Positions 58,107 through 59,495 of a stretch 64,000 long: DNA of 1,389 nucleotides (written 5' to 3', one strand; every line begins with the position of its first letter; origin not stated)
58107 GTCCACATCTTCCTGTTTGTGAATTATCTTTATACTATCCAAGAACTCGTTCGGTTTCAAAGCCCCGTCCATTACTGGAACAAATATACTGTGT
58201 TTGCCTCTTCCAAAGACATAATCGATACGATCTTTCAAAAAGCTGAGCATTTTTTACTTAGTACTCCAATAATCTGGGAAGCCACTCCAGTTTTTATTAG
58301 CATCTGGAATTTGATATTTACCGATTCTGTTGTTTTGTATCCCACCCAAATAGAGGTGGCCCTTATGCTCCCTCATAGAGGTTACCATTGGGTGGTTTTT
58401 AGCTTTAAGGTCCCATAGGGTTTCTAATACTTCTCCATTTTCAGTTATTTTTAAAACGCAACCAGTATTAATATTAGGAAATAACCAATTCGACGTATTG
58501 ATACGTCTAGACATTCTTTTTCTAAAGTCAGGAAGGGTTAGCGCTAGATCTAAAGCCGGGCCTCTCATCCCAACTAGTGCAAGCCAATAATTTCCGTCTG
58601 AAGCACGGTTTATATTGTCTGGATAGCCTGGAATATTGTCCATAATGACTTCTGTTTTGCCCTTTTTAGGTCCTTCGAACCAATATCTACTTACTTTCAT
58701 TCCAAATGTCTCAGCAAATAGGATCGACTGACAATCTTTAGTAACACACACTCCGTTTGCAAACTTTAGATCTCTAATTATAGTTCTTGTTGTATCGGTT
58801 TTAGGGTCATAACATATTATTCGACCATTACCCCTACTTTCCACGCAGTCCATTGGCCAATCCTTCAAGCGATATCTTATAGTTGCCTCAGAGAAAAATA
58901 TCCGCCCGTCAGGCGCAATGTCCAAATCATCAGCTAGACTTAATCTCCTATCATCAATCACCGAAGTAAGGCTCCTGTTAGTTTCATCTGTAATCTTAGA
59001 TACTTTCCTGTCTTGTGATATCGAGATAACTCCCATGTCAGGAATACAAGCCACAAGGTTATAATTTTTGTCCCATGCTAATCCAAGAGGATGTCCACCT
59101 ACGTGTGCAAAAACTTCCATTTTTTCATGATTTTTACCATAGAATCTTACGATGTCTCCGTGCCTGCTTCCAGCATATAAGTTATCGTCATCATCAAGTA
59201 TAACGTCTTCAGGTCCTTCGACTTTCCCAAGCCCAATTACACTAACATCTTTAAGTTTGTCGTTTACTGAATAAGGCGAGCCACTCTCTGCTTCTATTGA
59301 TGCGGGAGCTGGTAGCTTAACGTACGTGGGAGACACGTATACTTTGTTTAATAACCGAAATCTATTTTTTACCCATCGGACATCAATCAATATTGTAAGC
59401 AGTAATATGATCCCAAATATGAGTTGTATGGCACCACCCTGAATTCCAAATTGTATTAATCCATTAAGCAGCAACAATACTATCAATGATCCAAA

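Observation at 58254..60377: ABC permease with an enzyme-fold domain predicted on its cytoplasmic C-terminus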

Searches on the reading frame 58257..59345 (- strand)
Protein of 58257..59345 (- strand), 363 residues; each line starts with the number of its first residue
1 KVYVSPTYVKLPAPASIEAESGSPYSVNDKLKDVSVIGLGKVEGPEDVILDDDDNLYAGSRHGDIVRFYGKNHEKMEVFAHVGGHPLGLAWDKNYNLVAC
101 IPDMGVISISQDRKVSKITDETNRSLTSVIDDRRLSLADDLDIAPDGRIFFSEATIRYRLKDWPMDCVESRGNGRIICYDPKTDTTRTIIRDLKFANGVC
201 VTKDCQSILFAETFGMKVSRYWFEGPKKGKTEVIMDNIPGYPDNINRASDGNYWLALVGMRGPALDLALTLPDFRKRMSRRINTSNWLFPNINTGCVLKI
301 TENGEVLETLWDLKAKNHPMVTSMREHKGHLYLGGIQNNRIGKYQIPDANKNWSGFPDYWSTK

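Call 23: search_protein_representatives(protein=window:58257-59345:-)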
Query: 363 residues. Proteins with E-value up to 0.001 (for the whole library): 3683; up to 1e-10: 2052; up to 1e-30: 497. The best 150 are listed.
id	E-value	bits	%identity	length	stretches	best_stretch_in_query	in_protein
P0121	7.6e-133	459.6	55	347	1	19-361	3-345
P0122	3.3e-125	434.5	62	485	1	20-308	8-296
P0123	1.5e-124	432.3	62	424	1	34-337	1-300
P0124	1.5e-121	422.4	64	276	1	89-360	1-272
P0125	9.0e-121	419.9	49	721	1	3-361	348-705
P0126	2.3e-118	411.9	54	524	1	18-361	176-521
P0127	1.0e-117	409.8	50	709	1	2-361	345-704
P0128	1.2e-106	373.4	46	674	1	1-347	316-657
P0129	5.4e-104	364.7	46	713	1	3-361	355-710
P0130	1.9e-99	349.7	55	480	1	1-293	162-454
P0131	2.0e-96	339.8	67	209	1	156-360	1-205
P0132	7.5e-94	331.3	46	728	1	18-346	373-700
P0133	2.3e-88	313.2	63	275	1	92-302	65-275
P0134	9.8e-84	298.0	42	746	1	4-346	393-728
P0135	1.2e-75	271.4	40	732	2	42-354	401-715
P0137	1.3e-74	268.0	39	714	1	4-342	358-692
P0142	3.3e-70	253.5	37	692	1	30-345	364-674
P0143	4.1e-70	253.2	36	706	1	21-343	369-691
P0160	2.9e-57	210.9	32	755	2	29-334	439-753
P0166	1.1e-55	205.6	33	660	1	23-347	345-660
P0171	1.8e-54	201.6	30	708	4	139-342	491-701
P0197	7.0e-50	186.6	38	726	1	5-352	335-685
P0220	2.5e-47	178.2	34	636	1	4-336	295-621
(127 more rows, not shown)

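Call 48: search_solved_structures(query=A2, max_evalue=0.001, show_alignments=1)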
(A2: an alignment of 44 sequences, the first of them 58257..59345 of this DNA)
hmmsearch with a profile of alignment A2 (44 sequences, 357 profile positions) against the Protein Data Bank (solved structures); distinct sequences matched with E-value up to 0.001: 94 (the best 60 are shown).
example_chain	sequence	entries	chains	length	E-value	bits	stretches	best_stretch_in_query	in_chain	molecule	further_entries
8kg3_A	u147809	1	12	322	9.5e-58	198.7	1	59-271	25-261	Os06g0623700 protein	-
6s5j_A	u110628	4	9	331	7.3e-42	146.5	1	61-266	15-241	Strictosidine synthase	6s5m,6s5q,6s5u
6n5v_A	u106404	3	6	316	4.7e-39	137.2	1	58-266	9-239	Strictosidine synthase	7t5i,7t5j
8wkl_A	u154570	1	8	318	4.7e-39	137.2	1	58-266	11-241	Strictosidine synthase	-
2fp8_A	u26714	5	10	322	4.8e-39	137.2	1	58-266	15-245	Strictosidine synthase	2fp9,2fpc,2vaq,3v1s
2v91_A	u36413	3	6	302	7.3e-39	136.6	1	58-266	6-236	STRICTOSIDINE SYNTHASE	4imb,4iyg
2fpb_A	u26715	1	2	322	1.7e-38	135.4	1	58-266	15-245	Strictosidine Synthase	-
6zea_A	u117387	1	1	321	1e-36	129.6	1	61-266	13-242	Strictosidine synthase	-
3wwa_A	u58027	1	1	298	2.3e-17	65.9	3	55-164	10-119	Pizza7H protein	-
2gvu_A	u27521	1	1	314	9.9e-17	63.8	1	59-254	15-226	Phosphotriesterase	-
2iar_A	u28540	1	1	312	1.2e-16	63.6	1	59-266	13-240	Diisopropylfluorophosphatase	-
2iat_A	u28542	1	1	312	1.7e-16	63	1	59-266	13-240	Diisopropylfluorophosphatase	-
2iau_A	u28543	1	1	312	1.7e-16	63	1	59-266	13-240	Diisopropylfluorophosphatase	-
2iax_A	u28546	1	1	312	1.8e-16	62.9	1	59-266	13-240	Diisopropylfluorophosphatase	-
3ww9_A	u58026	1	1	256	1.9e-16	62.9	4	56-164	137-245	pizza6 protein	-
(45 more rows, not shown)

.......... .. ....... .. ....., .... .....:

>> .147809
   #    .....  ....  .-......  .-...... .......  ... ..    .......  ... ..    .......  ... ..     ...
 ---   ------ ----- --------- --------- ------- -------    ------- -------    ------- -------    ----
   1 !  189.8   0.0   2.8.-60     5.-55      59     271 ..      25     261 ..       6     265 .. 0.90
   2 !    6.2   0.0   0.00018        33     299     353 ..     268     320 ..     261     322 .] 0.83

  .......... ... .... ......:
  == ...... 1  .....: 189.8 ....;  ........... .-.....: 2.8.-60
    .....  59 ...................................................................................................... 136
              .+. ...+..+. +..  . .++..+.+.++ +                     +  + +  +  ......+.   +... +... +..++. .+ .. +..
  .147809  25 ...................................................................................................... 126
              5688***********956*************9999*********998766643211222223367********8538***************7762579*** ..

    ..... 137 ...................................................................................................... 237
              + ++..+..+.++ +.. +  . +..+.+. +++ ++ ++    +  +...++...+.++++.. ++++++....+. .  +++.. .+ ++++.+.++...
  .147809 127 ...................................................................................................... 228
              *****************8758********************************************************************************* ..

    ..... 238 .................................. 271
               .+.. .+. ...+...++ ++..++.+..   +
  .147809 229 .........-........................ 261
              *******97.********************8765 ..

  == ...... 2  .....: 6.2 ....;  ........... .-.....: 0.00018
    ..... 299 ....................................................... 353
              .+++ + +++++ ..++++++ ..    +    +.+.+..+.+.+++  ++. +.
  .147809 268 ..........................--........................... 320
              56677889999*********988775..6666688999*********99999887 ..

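Call 49: find_encoding_contigs(protein=P0121, flank=6000, max_places=3)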
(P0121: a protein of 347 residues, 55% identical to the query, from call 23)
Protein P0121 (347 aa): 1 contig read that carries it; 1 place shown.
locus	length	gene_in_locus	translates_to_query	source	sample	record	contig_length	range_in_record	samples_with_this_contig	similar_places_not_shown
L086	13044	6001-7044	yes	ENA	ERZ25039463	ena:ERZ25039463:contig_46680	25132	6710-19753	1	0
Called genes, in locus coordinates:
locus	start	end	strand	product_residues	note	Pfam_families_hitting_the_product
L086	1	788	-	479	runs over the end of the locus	PF05598:DUF772, PF01609:DDE_Tnp_1, PF13751:DDE_Tnp_1_6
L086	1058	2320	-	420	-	PF13433:Peripla_BP_5, PF13458:Peripla_BP_6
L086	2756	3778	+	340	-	PF02653:BPD_transp_2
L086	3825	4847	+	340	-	PF00532:Peripla_BP_1 (weak), PF13407:Peripla_BP_4, PF13458:Peripla_BP_6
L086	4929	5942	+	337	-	PF02653:BPD_transp_2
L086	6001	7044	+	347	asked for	PF20067:SSL_N, PF08450:SGL, PF03088:Str_synth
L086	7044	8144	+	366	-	-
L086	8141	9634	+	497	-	PF00005:ABC_tran, PF13304:AAA_21 (faint), PF00005:ABC_tran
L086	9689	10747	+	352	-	-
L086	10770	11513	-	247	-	PF00440:TetR_N, PF17932:TetR_C_24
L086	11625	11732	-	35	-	-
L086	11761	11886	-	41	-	-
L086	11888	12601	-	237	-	PF00903:Glyoxalase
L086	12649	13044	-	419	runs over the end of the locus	-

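Call 52: search_protein_families(library=pfam, proteins=[P0134, P0135, P0137, P0142, P0143, P0166, P0171, P0197, P0220, P0160], max_evalue=0.00001)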
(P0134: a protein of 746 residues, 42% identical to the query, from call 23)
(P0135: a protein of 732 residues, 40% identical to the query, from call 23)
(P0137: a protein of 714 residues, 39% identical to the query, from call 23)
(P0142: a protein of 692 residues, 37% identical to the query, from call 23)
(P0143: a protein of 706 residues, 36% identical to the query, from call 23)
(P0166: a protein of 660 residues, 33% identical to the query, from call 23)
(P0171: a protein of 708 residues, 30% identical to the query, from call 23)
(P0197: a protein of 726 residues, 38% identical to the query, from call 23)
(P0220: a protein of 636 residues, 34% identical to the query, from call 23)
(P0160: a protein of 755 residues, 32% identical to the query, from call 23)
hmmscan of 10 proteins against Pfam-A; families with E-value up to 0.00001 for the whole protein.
P0134 (746 aa): 4 families
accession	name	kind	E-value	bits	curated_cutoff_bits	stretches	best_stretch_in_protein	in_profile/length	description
PF02653.21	BPD_transp_2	-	9.9e-25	87.6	26.8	1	104-372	2-266/269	Branched-chain amino acid transport system / permease component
PF03088.22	Str_synth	-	2.6e-12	47.1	25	1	540-607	21-88/89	Strictosidine synthase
PF20067.5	SSL_N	-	3.8e-12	46.3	18.9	1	414-457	3-46/46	Strictosidine synthase-like, N-terminal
PF08450.18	SGL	-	8.1e-08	32.6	26.3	1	474-614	41-172/246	SMP-30/Gluconolactonase/LRE-like region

P0135 (732 aa): 3 families
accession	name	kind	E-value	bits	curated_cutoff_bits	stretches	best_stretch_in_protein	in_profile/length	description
PF02653.21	BPD_transp_2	-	5e-31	108.3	26.8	1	59-327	4-269/269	Branched-chain amino acid transport system / permease component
PF03088.22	Str_synth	-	1.4e-18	67.2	25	1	500-585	3-89/89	Strictosidine synthase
PF20067.5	SSL_N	-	2.9e-06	27.5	18.9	1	402-427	21-46/46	Strictosidine synthase-like, N-terminal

P0137 (714 aa): 3 families
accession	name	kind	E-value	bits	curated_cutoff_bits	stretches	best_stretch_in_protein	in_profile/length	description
PF02653.21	BPD_transp_2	-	8.3e-28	97.7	26.8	1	78-338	12-267/269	Branched-chain amino acid transport system / permease component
PF03088.22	Str_synth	-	2.8e-17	63.1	25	1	497-575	10-88/89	Strictosidine synthase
PF08450.18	SGL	-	1.5e-07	31.7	26.3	1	437-605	42-199/246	SMP-30/Gluconolactonase/LRE-like region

P0142 (692 aa): 4 families
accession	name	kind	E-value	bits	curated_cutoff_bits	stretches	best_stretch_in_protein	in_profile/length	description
PF02653.21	BPD_transp_2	-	1.9e-37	129.3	26.8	1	59-323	8-269/269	Branched-chain amino acid transport system / permease component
PF03088.22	Str_synth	-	5.3e-16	59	25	1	478-552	9-83/89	Strictosidine synthase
PF08450.18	SGL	-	2.3e-12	47.5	26.3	1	417-564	41-175/246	SMP-30/Gluconolactonase/LRE-like region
PF20067.5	SSL_N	-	1.4e-06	28.4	18.9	1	367-402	11-46/46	Strictosidine synthase-like, N-terminal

P0143 (706 aa): 4 families
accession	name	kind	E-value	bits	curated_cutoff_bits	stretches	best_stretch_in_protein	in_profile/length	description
PF02653.21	BPD_transp_2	-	3e-34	118.8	26.8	1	69-331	9-268/269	Branched-chain amino acid transport system / permease component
PF03088.22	Str_synth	-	3.1e-17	62.9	25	1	489-573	3-88/89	Strictosidine synthase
PF08450.18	SGL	-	6.5e-08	32.9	26.3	1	433-607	41-203/246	SMP-30/Gluconolactonase/LRE-like region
PF20067.5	SSL_N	-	7.3e-07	29.4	18.9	1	370-414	1-45/46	Strictosidine synthase-like, N-terminal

P0166 (660 aa): 4 families
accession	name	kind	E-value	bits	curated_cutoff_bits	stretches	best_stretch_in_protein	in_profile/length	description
PF03088.22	Str_synth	-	2.5e-28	98.5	25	1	452-539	1-89/89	Strictosidine synthase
PF08450.18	SGL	-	4.6e-21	76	26.3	1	373-572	8-203/246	SMP-30/Gluconolactonase/LRE-like region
PF20067.5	SSL_N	-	9.5e-12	45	18.9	1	345-391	1-46/46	Strictosidine synthase-like, N-terminal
PF01436.27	NHL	-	3.7e-08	33.4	20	0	506-534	1-28/28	NHL repeat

P0171 (708 aa): 5 families
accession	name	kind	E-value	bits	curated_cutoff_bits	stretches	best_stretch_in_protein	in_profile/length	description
PF03088.22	Str_synth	-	2.5e-52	175.4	25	2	167-253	1-88/89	Strictosidine synthase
PF20067.5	SSL_N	-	3.7e-27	94.4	18.9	2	43-88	1-46/46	Strictosidine synthase-like, N-terminal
PF08450.18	SGL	-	3.2e-20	73.2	26.3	2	123-284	47-200/246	SMP-30/Gluconolactonase/LRE-like region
PF01731.26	Arylesterase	-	5.5e-09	36.5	21.3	0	211-247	43-79/86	Arylesterase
PF23500.1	DUF7133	-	9.9e-07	28.8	27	0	116-142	329-355/385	Domain of unknown function (DUF7133)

P0197 (726 aa): 1 family
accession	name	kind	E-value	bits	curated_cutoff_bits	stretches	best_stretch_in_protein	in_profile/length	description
PF02653.21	BPD_transp_2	-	4.9e-13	49.3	26.8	1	54-297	11-250/269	Branched-chain amino acid transport system / permease component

P0220 (636 aa): 3 families
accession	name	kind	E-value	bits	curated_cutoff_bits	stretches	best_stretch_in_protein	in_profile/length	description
PF03088.22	Str_synth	-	6.8e-21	74.6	25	1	424-512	1-88/89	Strictosidine synthase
PF08450.18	SGL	-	2.9e-15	57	26.3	1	372-546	39-203/246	SMP-30/Gluconolactonase/LRE-like region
PF20067.5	SSL_N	-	3.9e-15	55.9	18.9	1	314-359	1-46/46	Strictosidine synthase-like, N-terminal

P0160 (755 aa): 4 families
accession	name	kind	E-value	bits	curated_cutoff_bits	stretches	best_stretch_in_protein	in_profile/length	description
PF03088.22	Str_synth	-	4.4e-29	100.9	25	2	578-651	17-89/89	Strictosidine synthase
PF08450.18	SGL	-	8.8e-22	78.3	26.3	2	503-683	38-203/246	SMP-30/Gluconolactonase/LRE-like region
PF20067.5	SSL_N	-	7.9e-16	58.1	18.9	1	444-476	11-43/46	Strictosidine synthase-like, N-terminal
PF01436.27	NHL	-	2.8e-11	43.3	20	0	506-523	3-20/28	NHL repeat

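Call 56: find_encoding_contigs(protein=P0142, flank=8000, max_places=2)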
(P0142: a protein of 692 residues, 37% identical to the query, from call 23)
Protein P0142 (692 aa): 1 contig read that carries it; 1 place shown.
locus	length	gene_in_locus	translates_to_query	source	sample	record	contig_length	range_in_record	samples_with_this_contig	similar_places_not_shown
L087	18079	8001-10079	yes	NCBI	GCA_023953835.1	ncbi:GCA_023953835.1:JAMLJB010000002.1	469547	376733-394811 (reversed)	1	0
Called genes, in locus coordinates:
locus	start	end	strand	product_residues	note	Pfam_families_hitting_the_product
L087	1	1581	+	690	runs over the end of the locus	PF05378:Hydant_A_N, PF01968:Hydantoinase_A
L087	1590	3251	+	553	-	PF02538:Hydantoinase_B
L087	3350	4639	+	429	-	PF07690:MFS_1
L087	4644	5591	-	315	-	PF00248:Aldo_ket_red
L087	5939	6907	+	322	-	PF02653:BPD_transp_2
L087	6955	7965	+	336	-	PF13407:Peripla_BP_4, PF00532:Peripla_BP_1 (weak)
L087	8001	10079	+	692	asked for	PF02653:BPD_transp_2, PF20067:SSL_N (weak), PF08450:SGL, PF03088:Str_synth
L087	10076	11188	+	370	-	-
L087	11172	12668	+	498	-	PF00005:ABC_tran, PF13304:AAA_21 (faint), PF00005:ABC_tran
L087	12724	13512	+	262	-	PF00753:Lactamase_B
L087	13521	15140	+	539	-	PF00732:GMC_oxred_N, PF00890:FAD_binding_2 (faint), PF01266:DAO (faint), PF05834:Lycopene_cycl (weak), PF05199:GMC_oxred_C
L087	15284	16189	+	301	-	PF03446:NAD_binding_2, PF03807:F420_oxidored, PF14833:NAD_binding_11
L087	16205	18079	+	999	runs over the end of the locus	PF01565:FAD_binding_4, PF02913:FAD-oxidase_C, PF13183:Fer4_8 (weak)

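Call 57: find_encoding_contigs(protein=P0143, flank=8000, max_places=2)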
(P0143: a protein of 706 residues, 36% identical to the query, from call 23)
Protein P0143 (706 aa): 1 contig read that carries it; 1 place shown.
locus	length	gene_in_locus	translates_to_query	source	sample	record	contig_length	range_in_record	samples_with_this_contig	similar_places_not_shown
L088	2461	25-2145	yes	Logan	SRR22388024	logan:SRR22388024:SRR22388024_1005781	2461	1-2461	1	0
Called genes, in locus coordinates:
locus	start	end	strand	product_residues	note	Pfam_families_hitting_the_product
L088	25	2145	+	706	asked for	PF02653:BPD_transp_2, PF20067:SSL_N (weak), PF08450:SGL (weak), PF03088:Str_synth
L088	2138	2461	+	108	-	?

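Call 58: find_encoding_contigs(protein=P0137, flank=8000, max_places=2)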
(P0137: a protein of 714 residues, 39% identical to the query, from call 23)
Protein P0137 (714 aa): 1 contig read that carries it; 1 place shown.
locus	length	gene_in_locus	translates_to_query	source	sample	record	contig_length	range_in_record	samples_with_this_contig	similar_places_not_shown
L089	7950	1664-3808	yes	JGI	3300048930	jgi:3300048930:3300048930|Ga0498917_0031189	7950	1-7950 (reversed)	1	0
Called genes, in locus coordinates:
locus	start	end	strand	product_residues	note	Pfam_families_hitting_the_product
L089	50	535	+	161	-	PF02653:BPD_transp_2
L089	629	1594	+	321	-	PF13407:Peripla_BP_4, PF13458:Peripla_BP_6 (weak)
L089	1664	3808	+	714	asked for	PF02653:BPD_transp_2, PF08450:SGL (weak), PF03088:Str_synth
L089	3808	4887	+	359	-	-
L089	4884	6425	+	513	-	PF00005:ABC_tran, PF13304:AAA_21 (faint), PF00005:ABC_tran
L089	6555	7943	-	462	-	PF01381:HTH_3, PF12844:HTH_19, PF13443:HTH_26, PF13560:HTH_31 (faint), PF06114:Peptidase_M78, PF09856:ScfRs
